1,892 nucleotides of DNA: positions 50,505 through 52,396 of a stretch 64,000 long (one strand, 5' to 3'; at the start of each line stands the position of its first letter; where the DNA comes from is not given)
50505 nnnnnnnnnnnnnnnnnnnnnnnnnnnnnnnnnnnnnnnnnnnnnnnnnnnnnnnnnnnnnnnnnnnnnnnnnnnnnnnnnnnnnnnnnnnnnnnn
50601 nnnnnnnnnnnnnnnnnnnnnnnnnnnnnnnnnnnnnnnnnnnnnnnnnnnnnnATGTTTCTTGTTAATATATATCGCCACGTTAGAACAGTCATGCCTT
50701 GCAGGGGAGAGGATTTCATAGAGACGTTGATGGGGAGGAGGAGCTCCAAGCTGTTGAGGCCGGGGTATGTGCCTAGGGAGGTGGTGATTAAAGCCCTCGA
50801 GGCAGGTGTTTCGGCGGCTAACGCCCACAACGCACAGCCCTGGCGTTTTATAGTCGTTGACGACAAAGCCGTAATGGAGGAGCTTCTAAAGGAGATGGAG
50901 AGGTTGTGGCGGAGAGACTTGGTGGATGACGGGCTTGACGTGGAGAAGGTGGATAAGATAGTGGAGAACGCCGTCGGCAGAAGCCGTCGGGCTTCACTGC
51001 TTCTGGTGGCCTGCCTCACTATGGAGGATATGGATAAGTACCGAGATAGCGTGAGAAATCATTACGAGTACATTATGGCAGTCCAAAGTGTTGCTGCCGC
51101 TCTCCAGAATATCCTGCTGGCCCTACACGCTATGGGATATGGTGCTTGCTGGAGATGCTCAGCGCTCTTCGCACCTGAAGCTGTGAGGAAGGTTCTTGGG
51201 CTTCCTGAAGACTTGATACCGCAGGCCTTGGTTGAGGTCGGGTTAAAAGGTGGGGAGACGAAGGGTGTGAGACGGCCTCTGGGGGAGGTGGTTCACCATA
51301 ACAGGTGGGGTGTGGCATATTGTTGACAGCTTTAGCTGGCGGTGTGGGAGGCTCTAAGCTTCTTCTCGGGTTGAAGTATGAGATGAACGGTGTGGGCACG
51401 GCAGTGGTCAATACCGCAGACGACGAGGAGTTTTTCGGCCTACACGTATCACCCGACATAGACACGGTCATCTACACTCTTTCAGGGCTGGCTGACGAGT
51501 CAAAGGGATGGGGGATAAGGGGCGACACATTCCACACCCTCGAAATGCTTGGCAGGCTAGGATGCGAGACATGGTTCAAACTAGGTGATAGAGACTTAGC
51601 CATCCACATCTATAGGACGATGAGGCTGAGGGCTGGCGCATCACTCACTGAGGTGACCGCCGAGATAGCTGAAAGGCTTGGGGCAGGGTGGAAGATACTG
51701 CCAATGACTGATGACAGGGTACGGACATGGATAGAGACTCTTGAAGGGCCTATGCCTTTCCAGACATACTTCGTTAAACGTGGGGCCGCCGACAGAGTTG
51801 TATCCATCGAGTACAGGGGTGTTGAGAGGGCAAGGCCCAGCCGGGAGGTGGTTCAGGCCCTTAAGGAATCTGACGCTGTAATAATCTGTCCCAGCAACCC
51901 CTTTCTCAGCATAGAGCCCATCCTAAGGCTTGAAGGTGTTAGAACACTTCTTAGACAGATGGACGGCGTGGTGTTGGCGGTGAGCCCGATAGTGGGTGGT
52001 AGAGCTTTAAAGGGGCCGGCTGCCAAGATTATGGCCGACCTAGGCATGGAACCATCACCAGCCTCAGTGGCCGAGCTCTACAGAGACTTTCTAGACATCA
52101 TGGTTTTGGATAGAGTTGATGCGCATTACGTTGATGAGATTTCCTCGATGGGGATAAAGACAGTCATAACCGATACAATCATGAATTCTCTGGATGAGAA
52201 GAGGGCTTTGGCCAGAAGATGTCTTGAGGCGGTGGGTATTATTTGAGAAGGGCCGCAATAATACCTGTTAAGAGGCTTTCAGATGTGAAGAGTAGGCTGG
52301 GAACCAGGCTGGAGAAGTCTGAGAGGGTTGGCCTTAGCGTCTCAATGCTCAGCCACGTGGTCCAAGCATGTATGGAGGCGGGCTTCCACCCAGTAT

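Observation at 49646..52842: F420 biosynthesis locus with an overlapping stand-alone nitroreductase-fold gene upstream of cofD-cofC and a divergent LarA-like gene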

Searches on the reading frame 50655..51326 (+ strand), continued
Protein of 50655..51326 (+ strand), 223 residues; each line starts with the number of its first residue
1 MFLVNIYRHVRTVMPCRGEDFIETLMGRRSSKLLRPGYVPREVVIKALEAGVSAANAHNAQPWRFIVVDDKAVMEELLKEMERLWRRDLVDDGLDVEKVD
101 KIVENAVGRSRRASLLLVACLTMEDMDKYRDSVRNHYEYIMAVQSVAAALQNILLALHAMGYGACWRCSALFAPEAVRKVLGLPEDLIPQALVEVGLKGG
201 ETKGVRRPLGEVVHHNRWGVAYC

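Call 57: get_annotated_region(hit=H1, flank=6000)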
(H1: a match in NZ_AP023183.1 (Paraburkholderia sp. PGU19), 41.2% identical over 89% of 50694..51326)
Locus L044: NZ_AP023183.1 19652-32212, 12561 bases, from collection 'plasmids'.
description: Paraburkholderia sp. PGU19 plasmid PPGU19_p3, complete sequence
organism: Paraburkholderia sp. PGU19 (NCBI taxid 2735434)
taxonomy: Bacteria; Pseudomonadota; Betaproteobacteria; Burkholderiales; Burkholderiaceae; Paraburkholderia; Paraburkholderia sp. PGU19
host: -; source: Physopelta gutta; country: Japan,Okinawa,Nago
typing (MOB-suite, as given by PLSDB): mobilizable; relaxase MOBP,MOBP
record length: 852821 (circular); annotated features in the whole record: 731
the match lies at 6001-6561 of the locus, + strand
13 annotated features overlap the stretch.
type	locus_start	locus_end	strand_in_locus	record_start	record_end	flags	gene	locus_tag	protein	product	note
CDS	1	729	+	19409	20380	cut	-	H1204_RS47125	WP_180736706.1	alpha-ketoacid dehydrogenase subunit beta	-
CDS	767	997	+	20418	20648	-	-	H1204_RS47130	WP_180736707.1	lipoyl domain-containing protein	-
CDS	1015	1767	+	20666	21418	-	-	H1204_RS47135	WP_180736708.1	2-oxo acid dehydrogenase subunit E2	-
CDS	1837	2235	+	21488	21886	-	-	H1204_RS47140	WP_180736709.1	antibiotic biosynthesis monooxygenase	-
CDS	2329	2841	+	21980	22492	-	-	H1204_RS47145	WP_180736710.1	SRPBCC family protein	-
CDS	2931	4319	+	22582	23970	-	-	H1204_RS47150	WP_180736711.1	DUF1329 domain-containing protein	-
CDS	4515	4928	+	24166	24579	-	-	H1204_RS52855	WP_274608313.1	FAD-dependent oxidoreductase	-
CDS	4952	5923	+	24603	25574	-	-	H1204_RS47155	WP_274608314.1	FAD-binding protein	-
CDS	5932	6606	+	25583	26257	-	-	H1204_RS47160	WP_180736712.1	nitroreductase family protein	-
CDS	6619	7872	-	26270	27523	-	-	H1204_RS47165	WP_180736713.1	acetyl-CoA hydrolase/transferase C-terminal domain-containing protein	-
CDS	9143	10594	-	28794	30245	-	-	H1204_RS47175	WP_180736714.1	3-oxoacyl-[acyl-carrier-protein] synthase III C-terminal domain-containing protein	-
CDS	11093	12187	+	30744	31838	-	-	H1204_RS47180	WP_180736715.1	acyl-CoA dehydrogenase family protein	-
CDS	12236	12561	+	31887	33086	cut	-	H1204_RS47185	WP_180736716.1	acyl-CoA dehydrogenase family protein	-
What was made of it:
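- One member of the same clade, on a Paraburkholderia plasmid, has no F420 genes within 6 kb (call 57). A same-clade Paraburkholderia protein lies in a non-F420 context (call 57).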

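Call 60: predict_structure(alignment_id=A3)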
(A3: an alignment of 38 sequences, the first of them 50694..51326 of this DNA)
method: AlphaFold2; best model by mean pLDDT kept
length: 210 residues; sequences in the alignment: 38
mean_pLDDT: 91.5   pTM: 0.87
mean pLDDT of the five models: 91.5, 90.9, 90.6, 90.4, 89.7
residues with pLDDT >= 90: 163; 70-90: 41; 50-70: 4; < 50: 2
segments of 3 or more residues with pLDDT < 50: none
pLDDT, mean of each block of 10 residues (from residue 1): 76 83 94 97 86 97 96 93 94 91 97 94 95 95 94 79 96 96 88 88 91
secondary structure, 60 per line:
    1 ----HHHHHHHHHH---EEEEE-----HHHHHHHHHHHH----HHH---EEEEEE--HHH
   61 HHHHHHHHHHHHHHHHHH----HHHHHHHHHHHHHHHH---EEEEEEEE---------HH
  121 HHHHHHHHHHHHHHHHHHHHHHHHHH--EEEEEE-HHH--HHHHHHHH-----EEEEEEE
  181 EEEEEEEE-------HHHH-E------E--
elements in order: H5-14 E18-22 H28-39 E50-55 H58-78 H83-98 E102-109 H119-146 E149-154 H161-168 E174-188 H196-199

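Call 64: fold_search(model_id=the predicted structure, library=pdb)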
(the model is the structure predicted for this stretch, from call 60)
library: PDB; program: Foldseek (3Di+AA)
matches with E <= 10: 394; with E <= 0.001: 199
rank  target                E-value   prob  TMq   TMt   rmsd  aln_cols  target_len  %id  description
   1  4xoq_D                3.9e-16  1.00  0.81  0.86   2.8       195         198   30  F420 complex of coenzyme F420:L-glutamate ligase (FbiB) from Mycobacterium tuberculosis (C-terminal domain) (released 2016-02-17)
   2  4xoo_C                6.0e-16  1.00  0.82  0.86   2.6       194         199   29  FMN complex of coenzyme F420:L-glutamate ligase (FbiB) from Mycobacterium tuberculosis (C-terminal domain) (released 2016-02-17)
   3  4xoq_C                6.4e-16  1.00  0.79  0.84   3.0       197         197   29  F420 complex of coenzyme F420:L-glutamate ligase (FbiB) from Mycobacterium tuberculosis (C-terminal domain) (released 2016-02-17)
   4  4xoo_D                1.2e-15  1.00  0.78  0.87   3.8       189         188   28  FMN complex of coenzyme F420:L-glutamate ligase (FbiB) from Mycobacterium tuberculosis (C-terminal domain) (released 2016-02-17)
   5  4xoo_B                1.2e-15  1.00  0.78  0.81   2.9       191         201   30  FMN complex of coenzyme F420:L-glutamate ligase (FbiB) from Mycobacterium tuberculosis (C-terminal domain) (released 2016-02-17)
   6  4xom_A                1.3e-15  1.00  0.78  0.80   2.9       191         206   30  Coenzyme F420:L-glutamate ligase (FbiB) from Mycobacterium tuberculosis (C-terminal domain). (released 2016-02-17)
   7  4xom_B                2.6e-15  1.00  0.81  0.83   2.8       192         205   29  Coenzyme F420:L-glutamate ligase (FbiB) from Mycobacterium tuberculosis (C-terminal domain). (released 2016-02-17)
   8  4xoq_A                3.1e-15  1.00  0.79  0.81   2.8       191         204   29  F420 complex of coenzyme F420:L-glutamate ligase (FbiB) from Mycobacterium tuberculosis (C-terminal domain) (released 2016-02-17)
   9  4xoo_A                3.3e-15  1.00  0.79  0.84   2.8       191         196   29  FMN complex of coenzyme F420:L-glutamate ligase (FbiB) from Mycobacterium tuberculosis (C-terminal domain) (released 2016-02-17)
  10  4xom_D                4.2e-15  1.00  0.75  0.87   3.5       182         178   30  Coenzyme F420:L-glutamate ligase (FbiB) from Mycobacterium tuberculosis (C-terminal domain). (released 2016-02-17)
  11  4xom_C                4.5e-15  1.00  0.80  0.87   2.5       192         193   30  Coenzyme F420:L-glutamate ligase (FbiB) from Mycobacterium tuberculosis (C-terminal domain). (released 2016-02-17)
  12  3eo8_A                7.0e-14  1.00  0.76  0.73   4.5       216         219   21  Crystal structure of BluB-like flavoprotein (YP_001089088.1) from CLOSTRIDIUM DIFFICILE 630 at 1.74 A resolution (released 2008-11-04)
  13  9exv_B                1.5e-13  1.00  0.72  0.87   2.8       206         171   26  Broad substrate scope C-C oxidation in cyclodipeptides catalysed by a flavin-dependent filament (released 2025-02-05)
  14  8uc3_A                2.8e-13  1.00  0.72  0.83   4.4       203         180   25  Cryo-EM structure of the AlbAB cyclodipeptide oxidase enzyme filament (released 2024-05-15)
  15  3gfa_B                3.2e-13  1.00  0.76  0.81   4.9       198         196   23  Crystal structure of a putative nitroreductase in complex with fmn (cd3205) from clostridium difficile 630 at 1.35 A r (released 2009-03-17)
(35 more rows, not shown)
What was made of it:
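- On FbiB C-terminal domain / FbiE-type dehydro-F420-0 reductase: Foldseek top 11 hits are 4XOQ/4XOO/4XOM, TM 0.75-0.87 (call 64).
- Closest known: C-terminal nitroreductase-fold domain of Mycobacterium tuberculosis FbiB. Same: Same fold: TM 0.75-0.87 and about 30% identity over about 190 residues (call 64).
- Fold: for the AF2 model (pLDDT 91.5), the 11 best PDB matches are all FbiB C-domain chains, with TM 0.75-0.87 and rmsd 2.5-3.8 Å (calls 60, 64).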

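Call 71: search_protein_families(library=ncbifam, proteins=[L043:5857-6534:+, L004:3228-3848:+, L009:3148-3765:+, L011:9983-10597:+, P0130, P0139, L044:5932-6606:+, L013:9959-10621:+, L016:9890-10567:+, L014:9992-10492:+], max_evalue=0.00001)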
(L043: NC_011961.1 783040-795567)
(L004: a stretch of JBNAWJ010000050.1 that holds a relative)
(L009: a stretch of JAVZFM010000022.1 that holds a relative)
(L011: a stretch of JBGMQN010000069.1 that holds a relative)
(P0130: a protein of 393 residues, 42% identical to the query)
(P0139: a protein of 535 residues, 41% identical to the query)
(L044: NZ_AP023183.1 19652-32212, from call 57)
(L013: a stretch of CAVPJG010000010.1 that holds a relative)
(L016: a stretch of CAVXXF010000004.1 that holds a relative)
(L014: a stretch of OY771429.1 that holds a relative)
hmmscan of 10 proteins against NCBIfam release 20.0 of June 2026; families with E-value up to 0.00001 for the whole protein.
L043:5857-6534:+ (225 aa): 7 families
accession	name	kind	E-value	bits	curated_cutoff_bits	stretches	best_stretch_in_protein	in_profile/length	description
NF009810.0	PRK13294.1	equivalog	5.2e-48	164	304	1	33-223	259-448/449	coenzyme F420-0:L-glutamate ligase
TIGR03553.1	F420_FbiB_CTERM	equivalog_domain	5.3e-48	163.4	249.55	1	32-223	3-193/194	F420 biosynthesis protein FbiB, C-terminal domain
TIGR02476.1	BluB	equivalog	2.2e-24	86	150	1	29-208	10-183/205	5,6-dimethylbenzimidazole synthase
NF008033.1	PRK10765.1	equivalog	8.1e-11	41.8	223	1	108-221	61-176/240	oxygen-insensitive NADPH nitroreductase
NF047509.1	Rv3131_FMN_oxido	subfamily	2.7e-10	40.2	199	0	153-220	248-318/319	Acg family FMN-binding oxidoreductase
NF003768.0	PRK05365.1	equivalog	2.8e-10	40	152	1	31-91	17-77/200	malonic semialdehyde reductase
NF008088.0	PRK10828.1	equivalog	4.7e-07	29.5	183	1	30-187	5-145/183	NAD(P)H nitroreductase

L004:3228-3848:+ (206 aa): 10 families
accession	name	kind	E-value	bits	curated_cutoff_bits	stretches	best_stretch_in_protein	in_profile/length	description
NF009810.0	PRK13294.1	equivalog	2e-44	152.2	304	1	12-193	259-439/449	coenzyme F420-0:L-glutamate ligase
TIGR03553.1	F420_FbiB_CTERM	equivalog_domain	5.7e-44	150.2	249.55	1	11-193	3-184/194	F420 biosynthesis protein FbiB, C-terminal domain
TIGR02476.1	BluB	equivalog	9.3e-21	74.1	150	1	5-191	7-187/205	5,6-dimethylbenzimidazole synthase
NF047509.1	Rv3131_FMN_oxido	subfamily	4.1e-11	42.9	199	1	33-61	2-29/319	Acg family FMN-binding oxidoreductase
NF008088.0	PRK10828.1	equivalog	3.8e-10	39.6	183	1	6-168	2-147/183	NAD(P)H nitroreductase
NF008275.0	PRK11053.1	equivalog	2.4e-09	37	227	1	6-73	2-70/217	oxygen-insensitive NAD(P)H nitroreductase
NF003768.0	PRK05365.1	equivalog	4.1e-09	36.2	152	1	10-185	17-180/200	malonic semialdehyde reductase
NF008033.1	PRK10765.1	equivalog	1.6e-08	34.3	223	0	5-68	2-65/240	oxygen-insensitive NADPH nitroreductase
NF005901.0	PRK07877.1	equivalog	6.4e-07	28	476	0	16-71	363-417/722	Rv1355c family protein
NF011424.0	PRK14851.1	subfamily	9.6e-06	23.9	1170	0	15-56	313-354/679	hypothetical protein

L009:3148-3765:+ (205 aa): 9 families
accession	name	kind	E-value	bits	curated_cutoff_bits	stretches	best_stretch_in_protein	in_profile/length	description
NF009810.0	PRK13294.1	equivalog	7.8e-41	140.4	304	1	8-195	259-445/449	coenzyme F420-0:L-glutamate ligase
TIGR03553.1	F420_FbiB_CTERM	equivalog_domain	4.2e-40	137.6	249.55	1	8-195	4-190/194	F420 biosynthesis protein FbiB, C-terminal domain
TIGR02476.1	BluB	equivalog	1.1e-25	90.2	150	1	5-189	11-189/205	5,6-dimethylbenzimidazole synthase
NF003768.0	PRK05365.1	equivalog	2.4e-13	50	152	1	4-190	15-189/200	malonic semialdehyde reductase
NF047509.1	Rv3131_FMN_oxido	subfamily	5.7e-12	45.7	199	1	29-59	2-31/319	Acg family FMN-binding oxidoreductase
NF008033.1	PRK10765.1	equivalog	3.1e-10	39.9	223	0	93-199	71-179/240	oxygen-insensitive NADPH nitroreductase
NF008088.0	PRK10828.1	equivalog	1.3e-08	34.6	183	1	3-184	3-167/183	NAD(P)H nitroreductase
NF008275.0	PRK11053.1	equivalog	1.8e-08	34.1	227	1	2-70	2-71/217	oxygen-insensitive NAD(P)H nitroreductase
NF005901.0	PRK07877.1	equivalog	2.9e-06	25.8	476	0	19-71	370-419/722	Rv1355c family protein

L011:9983-10597:+ (204 aa): 8 families
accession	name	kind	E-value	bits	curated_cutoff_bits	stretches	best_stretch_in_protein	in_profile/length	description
TIGR03553.1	F420_FbiB_CTERM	equivalog_domain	4.4e-40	137.5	249.55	1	13-199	4-189/194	F420 biosynthesis protein FbiB, C-terminal domain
NF009810.0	PRK13294.1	equivalog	7e-40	137.2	304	1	13-200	259-445/449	coenzyme F420-0:L-glutamate ligase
TIGR02476.1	BluB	equivalog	9.6e-21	74.1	150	1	7-186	8-181/205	5,6-dimethylbenzimidazole synthase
NF047509.1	Rv3131_FMN_oxido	subfamily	1.1e-11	44.8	199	1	34-54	2-22/319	Acg family FMN-binding oxidoreductase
NF003768.0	PRK05365.1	equivalog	2.6e-09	36.9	152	0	9-70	15-76/200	malonic semialdehyde reductase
NF008088.0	PRK10828.1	equivalog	1.4e-08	34.5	183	1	9-186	5-164/183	NAD(P)H nitroreductase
NF008033.1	PRK10765.1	equivalog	3.5e-07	29.9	223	0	133-197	108-172/240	oxygen-insensitive NADPH nitroreductase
NF005901.0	PRK07877.1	equivalog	8e-06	24.4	476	0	10-53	356-399/722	Rv1355c family protein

P0130 (393 aa): 10 families
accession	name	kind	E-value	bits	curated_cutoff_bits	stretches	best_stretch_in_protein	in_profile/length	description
TIGR03552.1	F420_cofC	equivalog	2.5e-46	157.8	105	1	5-195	2-187/196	2-phospho-L-lactate guanylyltransferase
TIGR03553.1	F420_FbiB_CTERM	equivalog_domain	1e-41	142.8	249.55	1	203-381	5-182/194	F420 biosynthesis protein FbiB, C-terminal domain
NF009810.0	PRK13294.1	equivalog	1.6e-41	142.6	304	1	185-383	243-439/449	coenzyme F420-0:L-glutamate ligase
TIGR02476.1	BluB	equivalog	6.1e-23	81.3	150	1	202-376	14-182/205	5,6-dimethylbenzimidazole synthase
NF003768.0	PRK05365.1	equivalog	6.9e-13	48.5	152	1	190-378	7-183/200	malonic semialdehyde reductase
TIGR04282.1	glyco_like_cofC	hypoth_equivalog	1.1e-11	44.9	134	1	13-134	11-133/189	TIGR04282 family arsenosugar biosynthesis glycosyltransferase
NF008033.1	PRK10765.1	equivalog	6.3e-10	38.9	223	1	288-379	72-165/240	oxygen-insensitive NADPH nitroreductase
NF047509.1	Rv3131_FMN_oxido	subfamily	1.1e-09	38.2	199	0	223-246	2-25/319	Acg family FMN-binding oxidoreductase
NF008088.0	PRK10828.1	equivalog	3.2e-09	36.6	183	1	203-374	9-163/183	NAD(P)H nitroreductase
NF008275.0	PRK11053.1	equivalog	1.6e-06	27.8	227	0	202-258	8-65/217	oxygen-insensitive NAD(P)H nitroreductase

P0139 (535 aa): 8 families
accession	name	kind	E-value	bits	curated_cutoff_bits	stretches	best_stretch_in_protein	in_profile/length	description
TIGR01819.1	F420_cofD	equivalog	3.5e-95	318.5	257.45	1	227-526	3-300/301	2-phospho-L-lactate transferase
TIGR03553.1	F420_FbiB_CTERM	equivalog_domain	1.7e-39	135.6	249.55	1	11-200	4-192/194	F420 biosynthesis protein FbiB, C-terminal domain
NF009810.0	PRK13294.1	equivalog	3.3e-39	135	304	1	11-200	259-447/449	coenzyme F420-0:L-glutamate ligase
TIGR02476.1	BluB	equivalog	5.3e-24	84.7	150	1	4-186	7-183/205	5,6-dimethylbenzimidazole synthase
NF008033.1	PRK10765.1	equivalog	3.1e-11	43.2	223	1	124-199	101-176/240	oxygen-insensitive NADPH nitroreductase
NF003768.0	PRK05365.1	equivalog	1.7e-09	37.5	152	1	5-68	13-76/200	malonic semialdehyde reductase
NF047509.1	Rv3131_FMN_oxido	subfamily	5e-08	32.8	199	0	32-53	2-23/319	Acg family FMN-binding oxidoreductase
TIGR01826.1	CofD_related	subfamily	2.2e-07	30.7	196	1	338-448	105-213/310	uridine diphosphate-N-acetylglucosamine-binding protein YvcK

L044:5932-6606:+ (224 aa): 7 families
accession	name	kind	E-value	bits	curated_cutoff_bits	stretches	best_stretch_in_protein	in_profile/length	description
TIGR03553.1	F420_FbiB_CTERM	equivalog_domain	7.4e-41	140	249.55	1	24-201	5-181/194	F420 biosynthesis protein FbiB, C-terminal domain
NF009810.0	PRK13294.1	equivalog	3.9e-39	134.8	304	1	23-205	259-440/449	coenzyme F420-0:L-glutamate ligase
TIGR02476.1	BluB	equivalog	9.6e-21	74.1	150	1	14-203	5-189/205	5,6-dimethylbenzimidazole synthase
NF003768.0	PRK05365.1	equivalog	2.6e-11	43.4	152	0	22-78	18-74/200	malonic semialdehyde reductase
NF008033.1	PRK10765.1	equivalog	1.6e-10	40.8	223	1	105-201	68-168/240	oxygen-insensitive NADPH nitroreductase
NF047509.1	Rv3131_FMN_oxido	subfamily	1.7e-09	37.6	199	1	44-66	2-24/319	Acg family FMN-binding oxidoreductase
NF008088.0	PRK10828.1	equivalog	6.1e-08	32.4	183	1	25-200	10-168/183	NAD(P)H nitroreductase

L013:9959-10621:+ (220 aa): 5 families
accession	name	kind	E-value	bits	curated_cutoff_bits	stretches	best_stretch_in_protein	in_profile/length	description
NF009810.0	PRK13294.1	equivalog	1.4e-18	67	304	1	13-218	252-447/449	coenzyme F420-0:L-glutamate ligase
TIGR02476.1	BluB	equivalog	6.5e-18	64.9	150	1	12-203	6-182/205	5,6-dimethylbenzimidazole synthase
TIGR03553.1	F420_FbiB_CTERM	equivalog_domain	2.9e-16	59.8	249.55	1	17-219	1-193/194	F420 biosynthesis protein FbiB, C-terminal domain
NF008088.0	PRK10828.1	equivalog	6.2e-09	35.6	183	1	21-202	10-164/183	NAD(P)H nitroreductase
NF047509.1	Rv3131_FMN_oxido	subfamily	3.5e-06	26.7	199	0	41-64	2-25/319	Acg family FMN-binding oxidoreductase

L016:9890-10567:+ (225 aa): 3 families
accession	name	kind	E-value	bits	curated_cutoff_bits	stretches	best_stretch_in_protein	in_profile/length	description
NF009810.0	PRK13294.1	equivalog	1.8e-12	46.9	304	1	27-222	261-446/449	coenzyme F420-0:L-glutamate ligase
TIGR02476.1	BluB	equivalog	2e-12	46.9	150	1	16-211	5-185/205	5,6-dimethylbenzimidazole synthase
TIGR03553.1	F420_FbiB_CTERM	equivalog_domain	5.5e-10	39.3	249.55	1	28-222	7-191/194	F420 biosynthesis protein FbiB, C-terminal domain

L014:9992-10492:+ (166 aa): 5 families
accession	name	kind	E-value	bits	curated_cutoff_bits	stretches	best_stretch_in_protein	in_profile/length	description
NF008033.1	PRK10765.1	equivalog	9.1e-17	61.3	223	1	2-156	6-170/240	oxygen-insensitive NADPH nitroreductase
NF009810.0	PRK13294.1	equivalog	7.4e-13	48.2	304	1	4-58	258-312/449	coenzyme F420-0:L-glutamate ligase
TIGR03553.1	F420_FbiB_CTERM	equivalog_domain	1.6e-12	47.6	249.55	0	4-63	3-63/194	F420 biosynthesis protein FbiB, C-terminal domain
TIGR02476.1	BluB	equivalog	3.4e-12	46.2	150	1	4-54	13-63/205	5,6-dimethylbenzimidazole synthase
NF008088.0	PRK10828.1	equivalog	5.7e-07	29.3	183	1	4-51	7-54/183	NAD(P)H nitroreductase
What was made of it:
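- On FbiB C-terminal domain / FbiE-type dehydro-F420-0 reductase: The T. roseum cofDC-linked stand-alone NTR (163 bits) and the CofC-NTR and NTR-CofD fusions (136-143 bits) also fall below it (call 71).
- Closest known: Stand-alone nitroreductase-superfamily DF420 reductases of Thermomicrobia. Same: TIGR03553 scores are similarly below the cut-off (call 71).
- It also scores below the TIGR03553 cut-off (163 bits, call 71). Unlinked NTRs score about equally on the FbiB and BluB models, unlike this protein (call 71).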

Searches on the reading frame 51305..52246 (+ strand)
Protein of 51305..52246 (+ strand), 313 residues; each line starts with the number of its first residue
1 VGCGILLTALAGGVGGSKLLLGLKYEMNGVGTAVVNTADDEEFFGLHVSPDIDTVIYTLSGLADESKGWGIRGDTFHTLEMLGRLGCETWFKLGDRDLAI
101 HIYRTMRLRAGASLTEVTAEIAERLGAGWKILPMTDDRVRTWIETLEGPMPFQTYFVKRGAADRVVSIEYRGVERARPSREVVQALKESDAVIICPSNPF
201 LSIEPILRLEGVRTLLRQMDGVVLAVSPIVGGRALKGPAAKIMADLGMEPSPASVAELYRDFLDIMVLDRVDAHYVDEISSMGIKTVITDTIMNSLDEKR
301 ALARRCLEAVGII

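Call 3: search_protein_families(library=pfam, proteins=[window:51305-52246:+], max_evalue=0.01)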
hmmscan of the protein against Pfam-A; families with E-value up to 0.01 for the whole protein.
window:51305-52246:+ (313 aa): 1 family
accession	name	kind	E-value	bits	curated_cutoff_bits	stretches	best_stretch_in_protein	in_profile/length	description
PF01933.23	CofD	-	1.8e-48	165.7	30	1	8-290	2-273/290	2-phospho-L-lactate transferase CofD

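Call 4: search_protein_families(library=ncbifam, proteins=[window:51305-52246:+], max_evalue=0.01)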
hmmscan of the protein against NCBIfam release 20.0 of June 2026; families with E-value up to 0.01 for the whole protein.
window:51305-52246:+ (313 aa): 2 families
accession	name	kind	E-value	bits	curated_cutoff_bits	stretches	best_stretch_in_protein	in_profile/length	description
TIGR01819.1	F420_cofD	equivalog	2.7e-95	318.8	257.45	1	8-307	2-300/301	2-phospho-L-lactate transferase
TIGR01826.1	CofD_related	subfamily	1.8e-07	30.9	196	1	117-226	103-210/310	uridine diphosphate-N-acetylglucosamine-binding protein YvcK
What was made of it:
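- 51305..52246 (+): cofD (phospholactate / enolpyruvyl-phosphate transferase). The start is GTG 51305, or TTG 51320 or 51323. All three overlap the NTR stop codon. TIGR01819 318.8 bits (cut-off 257.45) and Pfam CofD 165.7 bits (calls 3, 4).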
